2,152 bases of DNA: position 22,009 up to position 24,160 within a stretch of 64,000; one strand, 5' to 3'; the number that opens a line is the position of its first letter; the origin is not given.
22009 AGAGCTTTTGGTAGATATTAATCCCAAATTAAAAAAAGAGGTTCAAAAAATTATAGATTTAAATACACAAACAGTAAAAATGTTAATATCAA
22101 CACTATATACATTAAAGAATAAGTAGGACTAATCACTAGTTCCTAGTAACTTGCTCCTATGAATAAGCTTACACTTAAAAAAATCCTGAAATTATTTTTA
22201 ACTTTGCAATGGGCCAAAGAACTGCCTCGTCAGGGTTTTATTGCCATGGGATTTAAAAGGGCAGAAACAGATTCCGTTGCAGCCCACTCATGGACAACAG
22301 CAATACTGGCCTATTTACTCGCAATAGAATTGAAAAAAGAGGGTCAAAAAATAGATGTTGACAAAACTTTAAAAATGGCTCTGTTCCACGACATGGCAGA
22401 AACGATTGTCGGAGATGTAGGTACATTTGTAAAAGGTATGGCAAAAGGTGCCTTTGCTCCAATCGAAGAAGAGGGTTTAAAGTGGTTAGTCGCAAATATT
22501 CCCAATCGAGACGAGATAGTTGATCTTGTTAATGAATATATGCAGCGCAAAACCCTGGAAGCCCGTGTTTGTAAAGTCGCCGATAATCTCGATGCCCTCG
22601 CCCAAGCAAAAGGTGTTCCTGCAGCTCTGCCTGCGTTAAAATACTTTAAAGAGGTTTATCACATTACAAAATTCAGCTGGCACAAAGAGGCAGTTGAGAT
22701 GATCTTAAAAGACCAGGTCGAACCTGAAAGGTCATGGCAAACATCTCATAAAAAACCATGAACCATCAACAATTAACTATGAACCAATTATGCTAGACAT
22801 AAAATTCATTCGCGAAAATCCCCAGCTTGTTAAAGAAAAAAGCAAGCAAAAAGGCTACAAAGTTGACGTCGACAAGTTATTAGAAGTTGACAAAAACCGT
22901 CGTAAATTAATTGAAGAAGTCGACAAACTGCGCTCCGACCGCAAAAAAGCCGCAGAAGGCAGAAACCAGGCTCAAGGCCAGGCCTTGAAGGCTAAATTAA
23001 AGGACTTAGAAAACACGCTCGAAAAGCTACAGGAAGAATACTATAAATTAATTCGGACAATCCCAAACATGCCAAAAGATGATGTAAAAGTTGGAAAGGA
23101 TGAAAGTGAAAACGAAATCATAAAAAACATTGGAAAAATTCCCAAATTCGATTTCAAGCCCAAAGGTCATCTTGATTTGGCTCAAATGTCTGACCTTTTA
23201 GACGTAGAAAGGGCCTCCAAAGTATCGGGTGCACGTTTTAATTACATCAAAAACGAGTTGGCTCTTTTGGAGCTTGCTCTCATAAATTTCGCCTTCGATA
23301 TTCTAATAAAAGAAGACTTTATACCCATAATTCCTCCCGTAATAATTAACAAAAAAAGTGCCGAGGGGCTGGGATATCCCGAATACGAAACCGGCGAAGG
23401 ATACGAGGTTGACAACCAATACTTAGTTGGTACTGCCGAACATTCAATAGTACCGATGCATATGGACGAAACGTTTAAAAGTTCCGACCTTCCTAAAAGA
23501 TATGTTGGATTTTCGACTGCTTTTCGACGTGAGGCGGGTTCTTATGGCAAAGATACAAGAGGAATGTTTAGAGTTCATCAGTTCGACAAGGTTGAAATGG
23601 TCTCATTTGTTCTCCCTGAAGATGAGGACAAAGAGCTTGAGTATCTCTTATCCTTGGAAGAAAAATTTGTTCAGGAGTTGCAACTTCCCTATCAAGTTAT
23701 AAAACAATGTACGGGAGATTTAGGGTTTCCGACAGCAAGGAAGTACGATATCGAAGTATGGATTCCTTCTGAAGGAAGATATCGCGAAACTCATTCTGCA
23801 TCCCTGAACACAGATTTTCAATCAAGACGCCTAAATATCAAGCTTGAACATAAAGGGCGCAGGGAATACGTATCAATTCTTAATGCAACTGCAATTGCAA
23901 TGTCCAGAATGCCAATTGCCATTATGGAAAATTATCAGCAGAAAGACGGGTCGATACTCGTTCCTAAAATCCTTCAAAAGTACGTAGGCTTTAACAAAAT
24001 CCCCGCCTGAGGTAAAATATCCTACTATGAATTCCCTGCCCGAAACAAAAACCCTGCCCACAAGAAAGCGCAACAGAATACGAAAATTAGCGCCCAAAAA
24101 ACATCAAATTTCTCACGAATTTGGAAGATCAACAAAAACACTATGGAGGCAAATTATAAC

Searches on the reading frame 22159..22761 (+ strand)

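Call 48: search_protein_families(library=pfam, proteins=[window:22159-22761:+], max_evalue=0.00001)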
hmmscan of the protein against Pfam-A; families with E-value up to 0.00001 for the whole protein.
window:22159-22761:+ (200 aa): 3 families
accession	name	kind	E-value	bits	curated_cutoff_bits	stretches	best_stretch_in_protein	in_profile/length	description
PF13023.12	HD_3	-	1.1e-25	90.9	22.5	1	20-151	5-132/165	HD domain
PF12917.13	YfbR-like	-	2.2e-17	63.8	25.9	1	35-149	21-140/182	5'-deoxynucleotidase YfbR-like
PF01966.28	HD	-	7.1e-12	46.1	22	1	40-146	1-115/116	HD domain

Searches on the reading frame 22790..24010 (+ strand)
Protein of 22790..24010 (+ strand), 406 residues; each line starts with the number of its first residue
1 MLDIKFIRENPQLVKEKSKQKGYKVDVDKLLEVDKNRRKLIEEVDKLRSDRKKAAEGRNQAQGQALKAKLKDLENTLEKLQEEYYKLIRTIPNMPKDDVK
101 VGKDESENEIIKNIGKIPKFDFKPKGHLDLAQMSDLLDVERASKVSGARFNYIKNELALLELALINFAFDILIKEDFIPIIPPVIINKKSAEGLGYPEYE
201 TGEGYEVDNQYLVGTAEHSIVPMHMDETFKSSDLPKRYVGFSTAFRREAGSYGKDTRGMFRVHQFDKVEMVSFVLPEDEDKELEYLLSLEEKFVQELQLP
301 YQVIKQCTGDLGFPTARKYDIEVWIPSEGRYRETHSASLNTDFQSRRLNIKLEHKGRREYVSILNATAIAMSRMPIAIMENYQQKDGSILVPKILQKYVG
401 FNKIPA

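Call 48: search_protein_families(library=pfam, proteins=[window:22790-24010:+], max_evalue=0.00001)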
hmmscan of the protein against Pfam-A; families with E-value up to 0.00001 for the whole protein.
window:22790-24010:+ (406 aa): 2 families
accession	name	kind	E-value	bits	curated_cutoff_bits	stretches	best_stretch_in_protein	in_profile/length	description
PF00587.30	tRNA-synt_2b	-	6.5e-34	118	29.3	1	208-382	9-179/179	tRNA synthetase class II core domain (G, H, P, S and T)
PF02403.27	Seryl_tRNA_N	-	6.6e-19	68.6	28.2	1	1-95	1-108/108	Seryl-tRNA synthetase N-terminal domain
